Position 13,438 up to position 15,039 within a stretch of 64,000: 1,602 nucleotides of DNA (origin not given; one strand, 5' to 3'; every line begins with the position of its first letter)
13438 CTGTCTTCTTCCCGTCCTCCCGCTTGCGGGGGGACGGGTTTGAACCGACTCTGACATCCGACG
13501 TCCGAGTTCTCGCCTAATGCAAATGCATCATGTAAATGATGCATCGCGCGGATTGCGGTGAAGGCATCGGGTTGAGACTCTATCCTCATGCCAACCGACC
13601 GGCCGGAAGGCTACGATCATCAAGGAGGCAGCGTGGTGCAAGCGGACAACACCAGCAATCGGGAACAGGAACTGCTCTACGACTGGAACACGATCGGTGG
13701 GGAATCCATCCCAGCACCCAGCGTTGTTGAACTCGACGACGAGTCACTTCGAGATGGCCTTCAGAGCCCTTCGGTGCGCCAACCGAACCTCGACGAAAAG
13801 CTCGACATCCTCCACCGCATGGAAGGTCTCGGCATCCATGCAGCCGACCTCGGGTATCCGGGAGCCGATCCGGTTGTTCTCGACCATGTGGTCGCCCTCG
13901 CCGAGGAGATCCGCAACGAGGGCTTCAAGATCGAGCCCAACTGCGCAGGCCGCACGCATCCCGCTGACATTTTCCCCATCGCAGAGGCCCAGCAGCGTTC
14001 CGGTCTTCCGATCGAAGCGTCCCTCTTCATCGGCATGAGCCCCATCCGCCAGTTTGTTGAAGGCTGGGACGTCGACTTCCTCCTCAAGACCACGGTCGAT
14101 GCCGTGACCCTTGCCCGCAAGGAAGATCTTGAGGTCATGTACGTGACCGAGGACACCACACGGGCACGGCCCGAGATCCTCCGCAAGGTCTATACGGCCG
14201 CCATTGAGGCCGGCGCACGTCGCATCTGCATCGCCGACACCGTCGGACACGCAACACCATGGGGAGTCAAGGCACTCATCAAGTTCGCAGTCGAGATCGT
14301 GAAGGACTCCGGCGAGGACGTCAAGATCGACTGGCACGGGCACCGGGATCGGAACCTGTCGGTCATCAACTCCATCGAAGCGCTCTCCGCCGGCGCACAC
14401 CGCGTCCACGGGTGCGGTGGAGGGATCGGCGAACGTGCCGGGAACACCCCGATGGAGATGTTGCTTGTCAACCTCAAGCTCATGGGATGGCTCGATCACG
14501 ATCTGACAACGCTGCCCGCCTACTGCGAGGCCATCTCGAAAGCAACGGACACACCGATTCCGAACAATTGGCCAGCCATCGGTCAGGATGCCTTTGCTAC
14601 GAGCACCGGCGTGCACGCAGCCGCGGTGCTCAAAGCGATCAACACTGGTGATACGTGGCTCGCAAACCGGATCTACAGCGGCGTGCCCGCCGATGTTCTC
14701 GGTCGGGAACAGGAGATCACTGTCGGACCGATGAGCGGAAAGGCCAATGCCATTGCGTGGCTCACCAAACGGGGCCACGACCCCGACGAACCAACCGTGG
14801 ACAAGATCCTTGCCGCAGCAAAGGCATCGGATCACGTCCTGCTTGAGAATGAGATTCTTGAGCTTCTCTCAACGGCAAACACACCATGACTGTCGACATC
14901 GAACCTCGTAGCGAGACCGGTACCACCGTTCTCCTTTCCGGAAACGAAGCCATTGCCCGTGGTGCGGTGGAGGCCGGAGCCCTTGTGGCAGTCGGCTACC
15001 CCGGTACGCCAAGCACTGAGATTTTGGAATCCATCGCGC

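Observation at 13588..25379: A twelve-gene overlapped operon combines a LeuA-like synthase, two different 2-oxoacid:ferredoxin oxidoreductases, CoA enzymes and a LeuCD-like dehydratase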

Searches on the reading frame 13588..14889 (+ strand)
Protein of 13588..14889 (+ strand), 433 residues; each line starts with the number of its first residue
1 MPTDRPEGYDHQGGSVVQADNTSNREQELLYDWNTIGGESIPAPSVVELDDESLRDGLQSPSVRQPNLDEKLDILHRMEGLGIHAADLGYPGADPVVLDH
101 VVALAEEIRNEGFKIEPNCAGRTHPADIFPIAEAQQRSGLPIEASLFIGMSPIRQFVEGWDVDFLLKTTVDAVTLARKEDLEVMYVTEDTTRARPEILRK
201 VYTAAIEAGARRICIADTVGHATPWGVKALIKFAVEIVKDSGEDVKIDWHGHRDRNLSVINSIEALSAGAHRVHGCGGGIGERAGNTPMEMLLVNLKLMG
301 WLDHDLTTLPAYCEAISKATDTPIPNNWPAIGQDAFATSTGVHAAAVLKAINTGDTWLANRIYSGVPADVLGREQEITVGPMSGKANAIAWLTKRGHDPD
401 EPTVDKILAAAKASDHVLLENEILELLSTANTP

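Call 5: search_protein_families(library=pfam, proteins=[window:13588-14886:+])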
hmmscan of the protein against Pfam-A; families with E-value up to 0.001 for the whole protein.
window:13588-14886:+ (433 aa): 1 family
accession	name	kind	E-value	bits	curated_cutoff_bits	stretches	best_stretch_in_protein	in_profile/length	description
PF00682.25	HMGL-like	-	6.8e-38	131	29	1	48-302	3-245/260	HMGL-like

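Call 6: search_protein_families(library=ncbifam, proteins=[window:13588-14886:+])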
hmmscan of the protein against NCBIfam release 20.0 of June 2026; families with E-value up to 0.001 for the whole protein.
window:13588-14886:+ (433 aa): 21 families
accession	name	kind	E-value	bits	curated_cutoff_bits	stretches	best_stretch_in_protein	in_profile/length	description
NF002085.0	PRK00915.1-2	subfamily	5.6e-52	177.1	517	1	43-413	10-359/504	2-isopropylmalate synthase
NF002086.0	PRK00915.1-3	equivalog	1.1e-47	162.7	532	1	47-411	7-362/516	2-isopropylmalate synthase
TIGR02090.1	LEU1_arch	subfamily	1.7e-47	162.3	484.75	1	49-412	3-345/363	isopropylmalate/citramalate/homocitrate synthases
TIGR02660.1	nifV_homocitr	equivalog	6.9e-46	157.2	462.9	1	47-413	2-347/365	homocitrate synthase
NF002088.0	PRK00915.1-5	equivalog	7.2e-45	153.4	697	1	47-407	4-355/514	2-isopropylmalate synthase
TIGR02146.1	LysS_fung_arch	equivalog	2e-43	148.9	413.55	1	51-412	3-343/344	homocitrate synthase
TIGR00973.1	leuA_bact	equivalog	3.6e-43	147.8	598.7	1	48-409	3-355/494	2-isopropylmalate synthase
NF002087.0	PRK00915.1-4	equivalog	9.9e-42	143.1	729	1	51-397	11-348/516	2-isopropylmalate synthase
NF041069.1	IPMS_Sufob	equivalog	1.8e-39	136.1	600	1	50-412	4-347/371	isopropylmalate synthase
NF002084.0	PRK00915.1-1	equivalog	2.1e-36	125.6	748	1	49-354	7-311/523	2-isopropylmalate synthase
TIGR00977.1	citramal_synth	equivalog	2.8e-33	115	450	1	48-412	3-363/526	citramalate synthase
NF042434.1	IPMS_Lepto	equivalog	5.5e-26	91.4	500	1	49-413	8-368/374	2-isopropylmalate synthase LeuA2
NF006049.0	PRK08195.1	subfamily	8.3e-20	71.1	229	1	172-309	124-259/344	4-hyroxy-2-oxovalerate/4-hydroxy-2-oxopentanoic acid aldolase,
NF042433.1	CitmalDyn_Leptosp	equivalog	1.6e-18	66.6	950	1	173-388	131-338/514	(R)-citramalate synthase CimA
TIGR03217.1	4OH_2_O_val_ald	equivalog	9.3e-16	57.9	286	1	172-309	119-254/334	4-hydroxy-2-oxovalerate aldolase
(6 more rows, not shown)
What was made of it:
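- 13588..14889 (+): LeuA-like 2-alkylmalate synthase. Proposed role: arylpyruvate + acetyl-CoA -> 2-benzylmalate. Best NCBIfam hit is IPMS at 177 bits, against a cut-off of 517 (call 6).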

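Call 9: find_encoding_contigs(protein=window:13588-14889:+, flank=10000, max_places=6)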
Protein window:13588-14889:+ (433 aa): 4 contigs read that carry it; 4 places shown.
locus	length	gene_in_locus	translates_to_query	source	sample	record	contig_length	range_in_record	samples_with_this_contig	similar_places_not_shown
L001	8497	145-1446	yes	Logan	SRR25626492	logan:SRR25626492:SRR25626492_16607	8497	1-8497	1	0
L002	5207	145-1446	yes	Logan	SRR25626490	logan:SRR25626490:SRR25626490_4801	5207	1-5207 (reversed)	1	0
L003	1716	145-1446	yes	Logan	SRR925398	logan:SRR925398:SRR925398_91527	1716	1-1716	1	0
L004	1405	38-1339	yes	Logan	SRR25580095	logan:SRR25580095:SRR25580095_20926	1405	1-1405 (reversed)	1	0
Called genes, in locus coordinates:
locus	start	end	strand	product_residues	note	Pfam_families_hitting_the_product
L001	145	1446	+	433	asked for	PF00682:HMGL-like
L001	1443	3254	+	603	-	PF01855:POR_N, PF02779:Transket_pyr (faint), PF02775:TPP_enzyme_C, PF12838:Fer4_7 (weak)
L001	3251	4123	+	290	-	PF01558:POR, PF12797:Fer4_2 (faint), PF14697:Fer4_21 (faint), PF12838:Fer4_7 (weak), PF00037:Fer4 (weak)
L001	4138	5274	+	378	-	PF01855:POR_N, PF02780:Transketolase_C (weak), PF17147:PFOR_II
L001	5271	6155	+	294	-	PF02775:TPP_enzyme_C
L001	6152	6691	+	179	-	PF01558:POR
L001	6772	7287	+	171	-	PF00440:TetR_N, PF17932:TetR_C_24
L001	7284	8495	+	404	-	?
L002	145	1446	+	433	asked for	PF00682:HMGL-like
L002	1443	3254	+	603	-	PF01855:POR_N, PF02779:Transket_pyr (faint), PF02775:TPP_enzyme_C, PF12838:Fer4_7 (weak)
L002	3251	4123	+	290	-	PF01558:POR, PF12797:Fer4_2 (faint), PF14697:Fer4_21 (faint), PF12838:Fer4_7 (weak), PF00037:Fer4 (weak)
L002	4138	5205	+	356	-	?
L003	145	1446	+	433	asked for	PF00682:HMGL-like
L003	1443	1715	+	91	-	?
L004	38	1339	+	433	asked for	PF00682:HMGL-like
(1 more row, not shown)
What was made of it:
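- Checked: The public gene call in the same-species contig used ATG 17581 instead (call 9).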

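Call 10: find_homologous_proteins(query=window:13588-14886:+, max_evalue=1e-20)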
Query window:13588-14886:+ (433 aa): 8000 proteins with E <= 1e-20 among 8000 candidates; the best 120 are listed.
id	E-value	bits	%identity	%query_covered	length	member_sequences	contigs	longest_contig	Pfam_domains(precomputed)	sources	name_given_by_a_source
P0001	5.2e-259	877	93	96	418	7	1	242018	PF00682.26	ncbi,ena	-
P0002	1.9e-252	856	89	97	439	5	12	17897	PF00682.26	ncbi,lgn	-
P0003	2.8e-231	786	81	100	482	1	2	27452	PF00682.26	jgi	-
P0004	1.4e-230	784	81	96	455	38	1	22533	PF00682.26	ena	-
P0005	1.9e-229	780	83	95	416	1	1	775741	PF00682.26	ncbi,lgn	ncbi:MAG: LeuA family protein [Acidimicrobiia bacterium]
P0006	1.2e-226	771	79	100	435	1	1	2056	PF00682.26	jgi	jgi:2-isopropylmalate synthase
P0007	4.6e-221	752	79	96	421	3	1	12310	PF00682.26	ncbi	-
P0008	1.7e-220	751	80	96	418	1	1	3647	PF00682.26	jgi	-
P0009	2.0e-220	750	78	96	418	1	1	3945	PF00682.26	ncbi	-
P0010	2.2e-220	750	80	96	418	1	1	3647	PF00682.26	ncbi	-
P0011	2.4e-220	750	79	96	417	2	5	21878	PF00682.26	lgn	-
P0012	2.9e-220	750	78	98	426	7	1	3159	PF00682.26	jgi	jgi:2-isopropylmalate synthase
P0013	6.4e-220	749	80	96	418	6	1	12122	PF00682.26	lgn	-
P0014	1.1e-219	748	78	96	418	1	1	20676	PF00682.26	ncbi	-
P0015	1.2e-219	748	79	96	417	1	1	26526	PF00682.26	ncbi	-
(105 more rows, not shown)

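Call 15: find_related_loci(query=A1, collection=genome_contigs, flank=10000)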
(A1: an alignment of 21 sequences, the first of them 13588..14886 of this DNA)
Query A1 (433 aa) in genome_contigs; peptide patterns used: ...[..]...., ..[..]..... (x = any residue, [..] = any of these).
600 stretches matched a pattern (row limit reached: there are more); 594 encode a relative of the query (tblastn E <= 1e-3); the best 80 are kept; 80 distinct loci.
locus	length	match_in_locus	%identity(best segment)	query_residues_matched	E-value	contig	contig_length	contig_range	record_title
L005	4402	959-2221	89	12-432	0e+0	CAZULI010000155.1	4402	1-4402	MAG TPA_asm: uncultured Acidimicrobiaceae bacterium isolate binchicken_co235_327 genome assembly, contig: NODE_41164_len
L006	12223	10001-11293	82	4-432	0e+0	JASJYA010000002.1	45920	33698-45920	MAG: Actinomycetota bacterium isolate MT_MAG6 NODE_78_length_45920_cov_59.357855, whole genome shotgun sequence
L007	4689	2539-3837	82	2-432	0e+0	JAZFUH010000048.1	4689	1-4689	MAG: Acidimicrobiia bacterium isolate BS2bin.53 BS2bin.53_48, whole genome shotgun sequence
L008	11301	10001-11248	79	16-431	0e+0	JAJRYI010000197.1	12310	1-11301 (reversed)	MAG: Actinomycetes bacterium isolate Dive96_bin3.271 k141_1292416, whole genome shotgun sequence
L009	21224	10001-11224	80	24-431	0e+0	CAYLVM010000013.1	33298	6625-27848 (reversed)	MAG TPA_asm: uncultured Acidimicrobiaceae bacterium isolate SRP128015_co1_239 genome assembly, contig: NODE_1387_length_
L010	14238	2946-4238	77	2-432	0e+0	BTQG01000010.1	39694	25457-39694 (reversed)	MAG: Acidimicrobiia bacterium BMS9Abin07 DNA, NODE_164_length_39694, whole genome shotgun sequence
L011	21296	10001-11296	76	2-427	0e+0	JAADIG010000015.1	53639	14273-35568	MAG: Actinomycetota bacterium isolate M_MetaBat.3 contig-127_537, whole genome shotgun sequence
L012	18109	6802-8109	78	2-433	0e+0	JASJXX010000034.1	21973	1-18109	MAG: Actinomycetota bacterium isolate MT_MAG3 NODE_794_length_21973_cov_32.508121, whole genome shotgun sequence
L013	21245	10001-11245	73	18-432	0e+0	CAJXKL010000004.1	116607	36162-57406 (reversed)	MAG TPA_asm: uncultured Candidatus Microthrix sp. isolate SRR1509796_bin.8_MetaBAT_v2.12.1_MAG genome assembly, contig:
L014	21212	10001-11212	74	24-427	0e+0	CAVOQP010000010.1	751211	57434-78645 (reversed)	MAG: uncultured Acidimicrobiia bacterium isolate MFD09964.bin.1.70 genome assembly, contig: contig_7785, whole genome sh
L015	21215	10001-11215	71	24-429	0e+0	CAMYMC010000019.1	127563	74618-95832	MAG: uncultured Acidimicrobiaceae bacterium isolate ES_M_Acidobacteriota_16 genome assembly, contig: scaffold_217, whole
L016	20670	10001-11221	67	21-427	0e+0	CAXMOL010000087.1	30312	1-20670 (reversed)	MAG: uncultured Kiloniellaceae bacterium isolate 07C-BC-St04_bin.20.orig genome assembly, contig: k141_2355080, whole ge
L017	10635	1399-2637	65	12-427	0e+0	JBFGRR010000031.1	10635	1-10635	MAG: Acidimicrobiia bacterium isolate Mix_sand04.2021.02.Z.24 k141_75393_length_10635_cov_12.0177, whole genome shotgun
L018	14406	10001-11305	65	1-427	0e+0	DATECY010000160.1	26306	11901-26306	MAG TPA_asm: Acidimicrobiia bacterium isolate SMAG_U8284 k141_1856085, whole genome shotgun sequence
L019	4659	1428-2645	65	24-429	0e+0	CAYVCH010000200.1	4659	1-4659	MAG TPA_asm: uncultured Actinomycetes bacterium isolate binchicken_co30_51 genome assembly, contig: NODE_9683_length_465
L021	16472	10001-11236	64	14-427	8e-172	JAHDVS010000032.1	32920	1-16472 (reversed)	MAG: Thermoleophilia bacterium isolate ACT1 NODE_2202_length_32920_cov_12.205325, whole genome shotgun sequence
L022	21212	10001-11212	64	24-427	4e-169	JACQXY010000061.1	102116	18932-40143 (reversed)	MAG: Acidobacteria bacterium isolate NC_groundwater_1527_Pr4_S-0.65um_71_16 SR1-18-Sp65_coassembly_scaffold_362384, whol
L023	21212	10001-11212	63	26-429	3e-162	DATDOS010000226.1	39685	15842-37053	MAG TPA_asm: Gaiellaceae bacterium isolate SMAG_U7900 k141_2299241, whole genome shotgun sequence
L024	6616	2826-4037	63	26-429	5e-161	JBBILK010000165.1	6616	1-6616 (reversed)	MAG: Actinomycetota bacterium isolate BR1F70218_bin_207 NODE_4234_length_6616_cov_4.919829, whole genome shotgun sequenc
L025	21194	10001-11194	63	27-427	1e-159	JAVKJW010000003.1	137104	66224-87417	MAG: Candidatus Thermofontivivens primus isolate QQ_201705_bins_113 QQ_201705_bins_113_scaffold_3, whole genome shotgun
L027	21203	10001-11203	62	24-427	3e-157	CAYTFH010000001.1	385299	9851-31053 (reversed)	MAG TPA_asm: uncultured bacterium isolate binchicken_co30_114 genome assembly, contig: NODE_17_length_385299_cov_105.296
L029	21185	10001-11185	59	29-425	8e-156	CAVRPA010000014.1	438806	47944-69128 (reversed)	MAG: uncultured Acidobacteriota bacterium isolate MFD03066.bin.2.161 genome assembly, contig: contig_49280, whole genome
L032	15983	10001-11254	57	7-427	3e-155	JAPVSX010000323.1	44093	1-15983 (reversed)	MAG: Armatimonadota bacterium isolate MW2_metabat.8 k97_770881, whole genome shotgun sequence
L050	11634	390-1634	56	12-432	2e-151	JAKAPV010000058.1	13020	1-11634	MAG: Bacillota bacterium isolate YF1.bin87 NODE_5739_length_13020_cov_1.330567, whole genome shotgun sequence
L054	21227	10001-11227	57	27-433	4e-150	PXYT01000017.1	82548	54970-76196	MAG: Sulfobacillus benefaciens isolate AMDSBA1 AMDSBA1_17, whole genome shotgun sequence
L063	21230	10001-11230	56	26-433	3e-149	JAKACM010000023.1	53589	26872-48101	MAG: Bacillota bacterium isolate WH4.bin11 NODE_428_length_53589_cov_8.973757, whole genome shotgun sequence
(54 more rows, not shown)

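Call 21: search_solved_structures(query=window:13588-14886:+, max_evalue=1e-20)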
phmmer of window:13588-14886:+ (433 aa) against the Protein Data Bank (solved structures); distinct sequences matched with E-value up to 1e-20: 4.
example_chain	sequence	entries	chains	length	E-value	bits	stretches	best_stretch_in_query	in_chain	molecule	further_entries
6ktq_A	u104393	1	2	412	1.8e-31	112.8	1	47-423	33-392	Homocitrate synthase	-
3rmj_A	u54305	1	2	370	4.9e-31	111.4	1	49-357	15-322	2-isopropylmalate synthase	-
3eeg_A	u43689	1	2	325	1.3e-26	96.8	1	50-351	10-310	2-isopropylmalate synthase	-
3ewb_X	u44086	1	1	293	1.6e-22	83.3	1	47-299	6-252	2-isopropylmalate synthase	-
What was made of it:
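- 13588..14889 (+): Only about 113 bits to any solved structure (call 21).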
